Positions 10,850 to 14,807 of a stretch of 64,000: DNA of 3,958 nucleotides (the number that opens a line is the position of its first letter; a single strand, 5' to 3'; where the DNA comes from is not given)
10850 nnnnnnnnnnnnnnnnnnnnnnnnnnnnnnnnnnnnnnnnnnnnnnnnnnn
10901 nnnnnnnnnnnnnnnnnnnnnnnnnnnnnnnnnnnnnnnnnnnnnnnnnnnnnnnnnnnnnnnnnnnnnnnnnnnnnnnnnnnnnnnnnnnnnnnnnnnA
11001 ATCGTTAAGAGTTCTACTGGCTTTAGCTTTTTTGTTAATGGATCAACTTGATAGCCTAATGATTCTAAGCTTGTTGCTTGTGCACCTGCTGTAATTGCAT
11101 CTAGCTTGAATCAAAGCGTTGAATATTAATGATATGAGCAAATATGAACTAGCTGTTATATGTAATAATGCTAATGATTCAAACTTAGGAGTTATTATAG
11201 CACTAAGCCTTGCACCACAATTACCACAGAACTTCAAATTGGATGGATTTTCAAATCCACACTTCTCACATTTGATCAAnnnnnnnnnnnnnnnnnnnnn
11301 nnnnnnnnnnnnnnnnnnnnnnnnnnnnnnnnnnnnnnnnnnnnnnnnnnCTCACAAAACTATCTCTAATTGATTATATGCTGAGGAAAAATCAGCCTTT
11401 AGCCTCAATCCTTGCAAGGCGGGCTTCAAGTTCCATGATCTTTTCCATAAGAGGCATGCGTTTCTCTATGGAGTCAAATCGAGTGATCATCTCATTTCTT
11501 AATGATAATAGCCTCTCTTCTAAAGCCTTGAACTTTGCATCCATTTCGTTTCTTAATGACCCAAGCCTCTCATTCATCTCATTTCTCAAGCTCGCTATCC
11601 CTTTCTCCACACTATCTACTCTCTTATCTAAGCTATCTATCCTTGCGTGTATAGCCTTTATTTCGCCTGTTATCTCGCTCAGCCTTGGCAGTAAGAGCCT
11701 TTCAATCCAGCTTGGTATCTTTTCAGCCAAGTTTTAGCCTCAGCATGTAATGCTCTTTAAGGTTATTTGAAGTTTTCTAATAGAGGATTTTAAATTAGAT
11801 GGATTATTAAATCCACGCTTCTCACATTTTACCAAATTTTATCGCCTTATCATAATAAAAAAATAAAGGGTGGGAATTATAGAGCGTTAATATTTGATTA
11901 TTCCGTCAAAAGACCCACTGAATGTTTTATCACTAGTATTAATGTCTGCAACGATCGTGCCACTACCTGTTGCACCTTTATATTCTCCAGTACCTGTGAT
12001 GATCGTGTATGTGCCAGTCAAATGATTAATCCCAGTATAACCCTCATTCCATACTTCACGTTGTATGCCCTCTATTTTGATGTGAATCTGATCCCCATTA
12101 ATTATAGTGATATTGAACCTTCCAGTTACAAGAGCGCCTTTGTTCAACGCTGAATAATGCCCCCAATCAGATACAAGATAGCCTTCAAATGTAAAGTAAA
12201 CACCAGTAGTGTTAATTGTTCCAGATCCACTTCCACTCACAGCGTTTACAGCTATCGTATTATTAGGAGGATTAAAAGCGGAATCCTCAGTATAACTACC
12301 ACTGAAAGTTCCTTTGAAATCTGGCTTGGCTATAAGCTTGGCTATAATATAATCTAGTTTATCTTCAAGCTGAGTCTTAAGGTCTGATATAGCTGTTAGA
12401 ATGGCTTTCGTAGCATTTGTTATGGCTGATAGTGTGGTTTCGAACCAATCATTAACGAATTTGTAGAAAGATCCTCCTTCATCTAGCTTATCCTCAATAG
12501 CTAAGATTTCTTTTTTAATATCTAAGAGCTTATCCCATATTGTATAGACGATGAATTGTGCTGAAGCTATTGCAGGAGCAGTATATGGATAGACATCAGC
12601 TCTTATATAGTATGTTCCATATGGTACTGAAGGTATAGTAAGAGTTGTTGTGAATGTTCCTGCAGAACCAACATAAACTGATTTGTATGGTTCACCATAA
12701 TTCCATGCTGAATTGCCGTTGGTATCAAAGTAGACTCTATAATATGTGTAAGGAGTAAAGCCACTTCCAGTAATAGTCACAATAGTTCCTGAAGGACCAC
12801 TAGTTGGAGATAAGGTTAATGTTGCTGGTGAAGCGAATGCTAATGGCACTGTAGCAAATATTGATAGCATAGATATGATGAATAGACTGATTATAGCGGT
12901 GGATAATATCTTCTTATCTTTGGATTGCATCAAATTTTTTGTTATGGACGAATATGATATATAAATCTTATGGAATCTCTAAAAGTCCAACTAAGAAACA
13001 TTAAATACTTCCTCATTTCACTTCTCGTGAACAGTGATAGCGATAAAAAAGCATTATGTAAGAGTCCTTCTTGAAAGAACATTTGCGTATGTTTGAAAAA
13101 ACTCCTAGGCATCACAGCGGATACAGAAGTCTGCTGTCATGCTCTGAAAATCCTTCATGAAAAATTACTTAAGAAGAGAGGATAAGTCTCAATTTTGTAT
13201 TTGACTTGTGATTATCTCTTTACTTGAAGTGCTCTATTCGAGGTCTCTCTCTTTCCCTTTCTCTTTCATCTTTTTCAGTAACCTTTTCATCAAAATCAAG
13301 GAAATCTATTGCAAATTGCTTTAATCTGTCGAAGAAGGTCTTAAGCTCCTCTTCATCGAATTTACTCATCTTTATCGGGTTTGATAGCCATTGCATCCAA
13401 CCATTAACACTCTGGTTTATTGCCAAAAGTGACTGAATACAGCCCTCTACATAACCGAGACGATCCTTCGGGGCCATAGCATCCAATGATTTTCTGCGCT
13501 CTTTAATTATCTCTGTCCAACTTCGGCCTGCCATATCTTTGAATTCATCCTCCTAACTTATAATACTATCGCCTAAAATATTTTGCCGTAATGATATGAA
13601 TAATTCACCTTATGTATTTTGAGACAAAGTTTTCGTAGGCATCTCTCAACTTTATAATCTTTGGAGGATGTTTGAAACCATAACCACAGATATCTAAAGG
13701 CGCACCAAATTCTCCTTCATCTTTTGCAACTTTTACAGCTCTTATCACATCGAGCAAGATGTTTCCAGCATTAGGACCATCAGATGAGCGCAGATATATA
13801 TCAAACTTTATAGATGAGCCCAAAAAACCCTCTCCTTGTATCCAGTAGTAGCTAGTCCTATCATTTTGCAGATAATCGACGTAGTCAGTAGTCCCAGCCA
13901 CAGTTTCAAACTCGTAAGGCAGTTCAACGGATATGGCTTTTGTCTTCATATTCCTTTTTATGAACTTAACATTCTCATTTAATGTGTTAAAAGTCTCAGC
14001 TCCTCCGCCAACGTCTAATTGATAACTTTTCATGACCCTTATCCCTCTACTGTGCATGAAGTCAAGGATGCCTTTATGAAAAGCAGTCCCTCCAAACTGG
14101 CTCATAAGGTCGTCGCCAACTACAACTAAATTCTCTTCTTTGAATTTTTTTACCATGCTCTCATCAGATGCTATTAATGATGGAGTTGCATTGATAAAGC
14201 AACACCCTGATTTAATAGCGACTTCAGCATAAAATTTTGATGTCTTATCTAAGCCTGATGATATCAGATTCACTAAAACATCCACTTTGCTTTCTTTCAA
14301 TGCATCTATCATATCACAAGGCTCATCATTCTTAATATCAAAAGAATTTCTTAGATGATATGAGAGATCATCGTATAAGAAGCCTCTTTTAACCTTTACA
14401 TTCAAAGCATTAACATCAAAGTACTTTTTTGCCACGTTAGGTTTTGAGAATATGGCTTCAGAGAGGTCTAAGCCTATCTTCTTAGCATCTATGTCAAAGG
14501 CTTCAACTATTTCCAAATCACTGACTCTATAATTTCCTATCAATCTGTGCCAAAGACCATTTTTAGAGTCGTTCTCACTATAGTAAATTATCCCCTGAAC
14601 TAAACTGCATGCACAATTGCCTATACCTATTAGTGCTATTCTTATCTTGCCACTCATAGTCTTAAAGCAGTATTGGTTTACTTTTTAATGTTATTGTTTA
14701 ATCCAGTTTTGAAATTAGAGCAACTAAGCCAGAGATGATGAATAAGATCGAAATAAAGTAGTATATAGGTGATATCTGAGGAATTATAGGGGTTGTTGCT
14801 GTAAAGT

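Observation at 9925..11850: Three nested copies of the promoter + 5' end of one zinc-ribbon membrane gene, interleaved with unrelated cassettes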

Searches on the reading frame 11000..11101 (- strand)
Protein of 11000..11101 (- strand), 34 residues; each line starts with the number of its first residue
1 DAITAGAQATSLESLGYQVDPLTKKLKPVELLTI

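Call 54: search_protein_representatives(protein=window:11000-11101:-)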
Query: 34 residues. Proteins with E-value up to 0.001 (for the whole library): 4; up to 1e-10: 0; up to 1e-30: 0. The best 4 are listed.
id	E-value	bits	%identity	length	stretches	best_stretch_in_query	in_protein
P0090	5.7e-05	37.6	81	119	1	8-34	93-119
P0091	6.0e-04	34.6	76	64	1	9-33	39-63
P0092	6.1e-04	34.5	73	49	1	8-33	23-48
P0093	8.8e-04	34.1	74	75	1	8-34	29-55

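Call 56: search_protein_families(library=pfam, proteins=[P0090, P0091, P0093], max_evalue=0.01)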
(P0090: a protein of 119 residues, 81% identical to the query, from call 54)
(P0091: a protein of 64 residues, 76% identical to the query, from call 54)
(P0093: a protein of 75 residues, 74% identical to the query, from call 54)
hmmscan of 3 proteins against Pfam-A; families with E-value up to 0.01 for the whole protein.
P0090 (119 aa): 2 families
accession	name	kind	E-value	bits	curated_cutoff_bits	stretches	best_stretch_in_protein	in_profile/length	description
PF13975.11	gag-asp_proteas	-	1.6e-06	29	28.2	1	20-98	8-91/92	gag-polyprotein putative aspartyl protease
PF13650.11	Asp_protease_2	-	1.4e-05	26.1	24.3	1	20-93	8-87/90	Aspartyl protease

P0091 (64 aa): 0 families

P0093 (75 aa): 0 families

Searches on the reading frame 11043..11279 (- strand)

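Call 9: search_protein_families(library=pfam, proteins=[window:11043-11279:-], max_evalue=0.1)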
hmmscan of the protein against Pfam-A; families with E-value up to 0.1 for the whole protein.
window:11043-11279:- (78 aa): 6 families
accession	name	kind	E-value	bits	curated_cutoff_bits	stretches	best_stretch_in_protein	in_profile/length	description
PF12773.13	DZR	-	1.3e-06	28.9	27.3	1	4-26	1-23/45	Double zinc ribbon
PF13240.11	Zn_Ribbon_1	-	1.3e-05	25.3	25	1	3-25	1-23/23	zinc-ribbon domain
PF24463.1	DUF7577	-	1.6e-05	24.8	28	1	3-26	4-27/27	Domain of unknown function (DUF7577)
PF09297.16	Zn_ribbon_NUD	-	0.013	15.7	24.8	0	16-25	4-13/32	NADH pyrophosphatase zinc ribbon domain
PF13248.11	Zn_ribbon_3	-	0.023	14.6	27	1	1-25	2-26/26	zinc-ribbon domain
PF24460.1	DUF7575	-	0.04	13.7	28.5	1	3-25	5-27/28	Domain of unknown function (DUF7575)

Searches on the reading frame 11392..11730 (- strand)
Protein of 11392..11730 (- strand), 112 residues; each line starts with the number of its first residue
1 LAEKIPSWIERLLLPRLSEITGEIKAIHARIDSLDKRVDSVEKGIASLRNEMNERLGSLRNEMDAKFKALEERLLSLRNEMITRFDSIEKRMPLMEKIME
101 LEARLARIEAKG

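Call 9: search_protein_families(library=pfam, proteins=[window:11392-11730:-], max_evalue=0.1)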
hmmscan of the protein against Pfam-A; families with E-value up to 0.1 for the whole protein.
window:11392-11730:- (112 aa): 47 families (the best 25 are shown)
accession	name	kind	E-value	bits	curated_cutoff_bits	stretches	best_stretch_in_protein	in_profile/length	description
PF06825.17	HSBP1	-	9.2e-07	29.1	28.6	2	26-51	24-49/51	Heat shock factor binding protein 1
PF23991.1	DUF7310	-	8.2e-06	26.7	40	1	17-52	25-60/83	Coiled-coil region of unknown function (DUF7310)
PF04108.17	ATG17_like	-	0.00046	20.2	43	1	19-95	120-192/355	Autophagy protein ATG17-like domain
PF10046.14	BLOC1_2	-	0.00058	20.6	33.4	0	56-110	25-79/96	Biogenesis of lysosome-related organelles complex-1 subunit 2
PF04513.17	Baculo_PEP_C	-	0.00064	20.2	38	1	19-90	20-92/140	Baculovirus polyhedron envelope protein, PEP, C terminus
PF07889.17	DUF1664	-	0.0009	19.7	34.6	1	29-111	41-123/124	Protein of unknown function (DUF1664)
PF05531.17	NPV_P10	-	0.0014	19.5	29.8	1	18-64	7-52/75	Nucleopolyhedrovirus P10 protein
PF10779.14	XhlA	-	0.0014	19.2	34.7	0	20-51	2-33/67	Haemolysin XhlA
PF06705.16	SF-assemblin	-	0.0015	18.4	30.6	1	5-105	68-166/247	SF-assemblin/beta giardin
PF01519.22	DUF16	-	0.0017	19.2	40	1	16-89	35-103/104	Protein of unknown function DUF16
PF16326.10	ABC_tran_CTD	-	0.0023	18.6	32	0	23-72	9-59/69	ABC transporter C-terminal domain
PF06419.17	COG6_N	-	0.0024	18.4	27.4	1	9-67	20-77/114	Conserved oligomeric complex COG6, N-terminal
PF25526.1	LIP-1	-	0.0062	16.4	34.1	1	25-106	69-149/250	Liprin-alpha-like coiled coil domain 2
PF15188.11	CCDC-167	-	0.0064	17.2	27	1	20-80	2-64/84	Coiled-coil domain-containing protein 167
PF14712.11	Snapin_Pallidin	-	0.0068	17.3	29.6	0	20-83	18-73/89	Snapin/Pallidin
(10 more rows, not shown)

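Call 35: find_related_loci(query=window:11392-11730:-, collection=viral_contigs, flank=6000)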
Query window:11392-11730:- (112 aa) in viral_contigs; peptide patterns used: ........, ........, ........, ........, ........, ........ (x = any residue, [..] = any of these).
13 stretches matched a pattern, but none encodes a relative of the query by tblastn (E <= 1e-3).

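Call 60: find_homologous_proteins(query=window:11395-11730:-, max_evalue=1e-8)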
Query window:11395-11730:- (112 aa): 117 proteins with E <= 1e-8 among 261 candidates.
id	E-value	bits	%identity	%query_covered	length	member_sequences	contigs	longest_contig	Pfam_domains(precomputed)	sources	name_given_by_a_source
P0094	2.4e-32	129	65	97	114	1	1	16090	PF06825.18,PF23991.2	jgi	jgi:tetrahydromethanopterin S-methyltransferase subunit G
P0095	4.7e-32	128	65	97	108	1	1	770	PF06825.18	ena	-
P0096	5.3e-32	128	64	97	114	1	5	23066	PF06825.18,PF23991.2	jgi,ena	jgi:tetrahydromethanopterin S-methyltransferase subunit G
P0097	6.2e-32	128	61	100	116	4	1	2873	PF06825.18,PF23991.2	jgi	jgi:tetrahydromethanopterin S-methyltransferase subunit B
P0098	7.8e-32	128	64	97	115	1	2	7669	PF06825.18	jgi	jgi:chromosome segregation ATPase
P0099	3.5e-31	126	60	97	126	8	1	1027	PF06825.18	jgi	jgi:flagellar capping protein FliD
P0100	2.3e-30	123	62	97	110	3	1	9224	-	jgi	jgi:tetrahydromethanopterin S-methyltransferase subunit G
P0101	5.3e-29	119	63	100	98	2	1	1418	PF06825.18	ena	-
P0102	3.3e-28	116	60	97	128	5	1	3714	PF06825.18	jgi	jgi:flagellar capping protein FliD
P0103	4.5e-26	109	55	98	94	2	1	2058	-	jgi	-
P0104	7.4e-26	109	56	97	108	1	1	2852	PF06825.18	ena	-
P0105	7.7e-26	108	54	97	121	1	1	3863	PF06825.18,PF05531.18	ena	-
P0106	1.2e-25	108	58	97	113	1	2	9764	PF06825.18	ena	-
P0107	1.4e-25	108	60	97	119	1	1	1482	-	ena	-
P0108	1.8e-25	107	56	99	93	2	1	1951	-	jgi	-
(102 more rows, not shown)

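Call 61: find_encoding_contigs(protein=P0096, flank=4000, max_places=5)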
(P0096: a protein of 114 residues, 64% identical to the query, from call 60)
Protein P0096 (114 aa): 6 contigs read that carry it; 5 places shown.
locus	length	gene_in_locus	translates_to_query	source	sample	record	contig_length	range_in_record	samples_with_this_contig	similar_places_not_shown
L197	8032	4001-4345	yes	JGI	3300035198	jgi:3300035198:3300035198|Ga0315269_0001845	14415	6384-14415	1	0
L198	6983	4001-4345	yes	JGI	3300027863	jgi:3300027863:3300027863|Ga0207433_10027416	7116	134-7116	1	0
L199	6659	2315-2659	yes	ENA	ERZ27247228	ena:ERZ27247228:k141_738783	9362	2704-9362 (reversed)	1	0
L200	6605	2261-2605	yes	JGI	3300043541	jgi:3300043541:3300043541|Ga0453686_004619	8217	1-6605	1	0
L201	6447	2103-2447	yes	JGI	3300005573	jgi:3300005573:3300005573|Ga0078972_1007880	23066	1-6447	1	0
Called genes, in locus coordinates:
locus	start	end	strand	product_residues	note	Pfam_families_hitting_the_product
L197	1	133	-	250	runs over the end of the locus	PF04055:Radical_SAM, PF13353:Fer4_12 (faint)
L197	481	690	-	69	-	-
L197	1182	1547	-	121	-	PF18480:DUF5615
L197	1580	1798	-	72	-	PF04255:DUF433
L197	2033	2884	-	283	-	-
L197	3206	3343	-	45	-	-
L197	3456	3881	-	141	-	PF00075:RNase_H, PF13456:RVT_3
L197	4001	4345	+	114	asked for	PF23991:DUF7310 (faint), PF06825:HSBP1 (faint)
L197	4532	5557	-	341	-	PF04055:Radical_SAM, PF13353:Fer4_12 (weak)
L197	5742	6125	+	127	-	-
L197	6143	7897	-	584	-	PF02730:AFOR_N, PF01314:AFOR_C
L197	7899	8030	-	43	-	?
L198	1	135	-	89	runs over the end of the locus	?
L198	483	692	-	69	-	-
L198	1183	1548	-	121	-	PF18480:DUF5615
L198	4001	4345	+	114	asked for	PF23991:DUF7310 (faint), PF06825:HSBP1 (faint)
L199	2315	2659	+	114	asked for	PF23991:DUF7310 (faint), PF06825:HSBP1 (faint)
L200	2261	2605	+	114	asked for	PF23991:DUF7310 (faint), PF06825:HSBP1 (faint)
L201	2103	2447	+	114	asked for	PF23991:DUF7310 (faint), PF06825:HSBP1 (faint)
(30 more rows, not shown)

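Call 62: find_encoding_contigs(protein=P0094, flank=4000, max_places=3)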
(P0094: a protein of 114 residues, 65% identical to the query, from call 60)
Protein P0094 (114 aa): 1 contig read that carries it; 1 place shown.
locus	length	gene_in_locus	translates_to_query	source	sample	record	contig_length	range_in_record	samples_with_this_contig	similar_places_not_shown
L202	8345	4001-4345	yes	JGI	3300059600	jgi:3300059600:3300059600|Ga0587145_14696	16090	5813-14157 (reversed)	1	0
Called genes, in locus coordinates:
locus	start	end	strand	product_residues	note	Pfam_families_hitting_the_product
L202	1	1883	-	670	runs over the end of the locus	PF01751:Toprim, PF01131:Topoisom_bac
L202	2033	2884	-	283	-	-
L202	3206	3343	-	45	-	-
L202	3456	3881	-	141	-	PF00075:RNase_H, PF13456:RVT_3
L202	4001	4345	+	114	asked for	PF23991:DUF7310 (faint), PF06825:HSBP1 (faint)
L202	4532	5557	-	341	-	PF04055:Radical_SAM, PF13353:Fer4_12 (weak)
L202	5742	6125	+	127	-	-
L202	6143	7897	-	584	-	PF02730:AFOR_N, PF01314:AFOR_C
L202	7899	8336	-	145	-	PF13484:Fer4_16 (faint), PF13247:Fer4_11, PF12838:Fer4_7 (weak), PF00037:Fer4 (weak), PF12797:Fer4_2 (weak), PF12837:Fer4_6 (weak), PF13187:Fer4_9, PF00037:Fer4 (weak), +6 more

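Call 74: search_protein_families(library=ncbifam, proteins=[window:11392-11730:-], max_evalue=0.001)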
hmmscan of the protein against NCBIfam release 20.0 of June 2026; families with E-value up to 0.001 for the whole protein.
window:11392-11730:- (112 aa): 5 families
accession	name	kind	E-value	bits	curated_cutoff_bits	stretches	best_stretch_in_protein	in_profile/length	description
NF045487.1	ASRP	equivalog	3.3e-05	22.7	300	1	17-108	364-465/593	archaea-specific SMC-related protein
NF047516.1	LA_3659_fam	equivalog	0.00013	21.6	36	1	23-86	114-177/221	LA_3659 family protein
NF047514.1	SpiroCoCo_N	equivalog_domain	0.00013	21.6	75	1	23-86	114-177/221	SpiroCoCo family coiled-coil protein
NF052344.1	slr1601_fam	subfamily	0.00034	20.6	70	0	61-92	40-71/91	slr1601 family putative cell division protein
NF041757.1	EfeO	equivalog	0.00077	18.6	270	1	19-110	262-357/359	iron uptake system protein EfeO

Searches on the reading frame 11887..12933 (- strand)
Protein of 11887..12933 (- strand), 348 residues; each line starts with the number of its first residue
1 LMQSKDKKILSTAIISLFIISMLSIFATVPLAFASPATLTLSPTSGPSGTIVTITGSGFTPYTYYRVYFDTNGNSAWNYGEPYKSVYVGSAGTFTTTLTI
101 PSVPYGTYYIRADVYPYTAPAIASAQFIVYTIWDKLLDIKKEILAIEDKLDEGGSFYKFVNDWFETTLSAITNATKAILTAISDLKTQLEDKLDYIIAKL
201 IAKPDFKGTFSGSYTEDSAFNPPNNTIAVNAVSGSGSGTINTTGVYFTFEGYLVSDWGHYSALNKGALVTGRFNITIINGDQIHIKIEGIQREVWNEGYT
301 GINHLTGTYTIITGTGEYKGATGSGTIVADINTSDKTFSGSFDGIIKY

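Call 9: search_protein_families(library=pfam, proteins=[window:11887-12933:-], max_evalue=0.1)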
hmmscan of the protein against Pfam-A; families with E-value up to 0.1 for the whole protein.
window:11887-12933:- (348 aa): 3 families
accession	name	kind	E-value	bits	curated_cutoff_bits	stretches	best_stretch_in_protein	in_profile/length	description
PF01833.30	TIG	-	9.9e-05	22.7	20.9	1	40-74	5-42/84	IPT/TIG domain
PF20009.4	GEVED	-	0.00059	21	24.4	1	64-117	1-56/78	GEVED domain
PF00960.24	Neocarzinostat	-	0.018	15.5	25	0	40-100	2-65/110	Neocarzinostatin family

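Call 74: search_protein_families(library=ncbifam, proteins=[window:11887-12933:-], max_evalue=0.001)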
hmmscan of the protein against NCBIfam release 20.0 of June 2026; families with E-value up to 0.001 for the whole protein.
window:11887-12933:- (348 aa): 1 family
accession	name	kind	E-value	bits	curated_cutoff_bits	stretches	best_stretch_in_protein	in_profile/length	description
NF040680.1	chromo_anti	equivalog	8.7e-05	22.4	86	1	24-101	10-90/133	enediyne antibiotic chromoprotein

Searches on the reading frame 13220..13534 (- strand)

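Call 9: search_protein_families(library=pfam, proteins=[window:13220-13534:-], max_evalue=0.1)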
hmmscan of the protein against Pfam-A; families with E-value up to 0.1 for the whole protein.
window:13220-13534:- (104 aa): 2 families
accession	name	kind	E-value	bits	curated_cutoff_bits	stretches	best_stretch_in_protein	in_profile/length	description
PF09921.14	DUF2153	-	0.00039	20.7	23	1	9-87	12-90/123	Uncharacterized protein conserved in archaea (DUF2153)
PF21907.4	SAM_CEP-1_C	-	0.055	14.2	26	1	34-76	31-73/103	CEP-1 C-terminal SAM domain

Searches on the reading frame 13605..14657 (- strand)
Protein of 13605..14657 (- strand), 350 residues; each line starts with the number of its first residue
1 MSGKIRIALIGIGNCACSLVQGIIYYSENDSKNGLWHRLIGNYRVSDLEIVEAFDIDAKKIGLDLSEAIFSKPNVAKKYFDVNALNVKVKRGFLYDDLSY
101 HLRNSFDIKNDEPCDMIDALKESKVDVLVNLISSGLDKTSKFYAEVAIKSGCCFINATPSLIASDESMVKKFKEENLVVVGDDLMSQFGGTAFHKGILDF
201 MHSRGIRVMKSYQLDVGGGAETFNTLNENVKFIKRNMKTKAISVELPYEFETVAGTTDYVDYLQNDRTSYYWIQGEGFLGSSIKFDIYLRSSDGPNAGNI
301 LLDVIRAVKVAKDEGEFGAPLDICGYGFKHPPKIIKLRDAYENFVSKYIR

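Call 9: search_protein_families(library=pfam, proteins=[window:13605-14657:-], max_evalue=0.1)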
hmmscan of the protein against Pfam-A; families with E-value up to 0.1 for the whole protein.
window:13605-14657:- (350 aa): 4 families
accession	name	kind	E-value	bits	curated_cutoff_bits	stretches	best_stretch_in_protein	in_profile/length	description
PF01658.22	Inos-1-P_synth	-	3.8e-19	69.3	27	1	189-293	1-106/107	Myo-inositol-1-phosphate synthase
PF07994.18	NAD_binding_5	-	0.00054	19.9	25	1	139-278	204-251/321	Myo-inositol-1-phosphate synthase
PF02392.22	Ycf4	-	0.031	14.3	34.7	1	210-254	77-121/170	Ycf4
PF23835.1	DUF7205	-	0.097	12.8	27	0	168-210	1-45/128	Domain of unknown function (DUF7205)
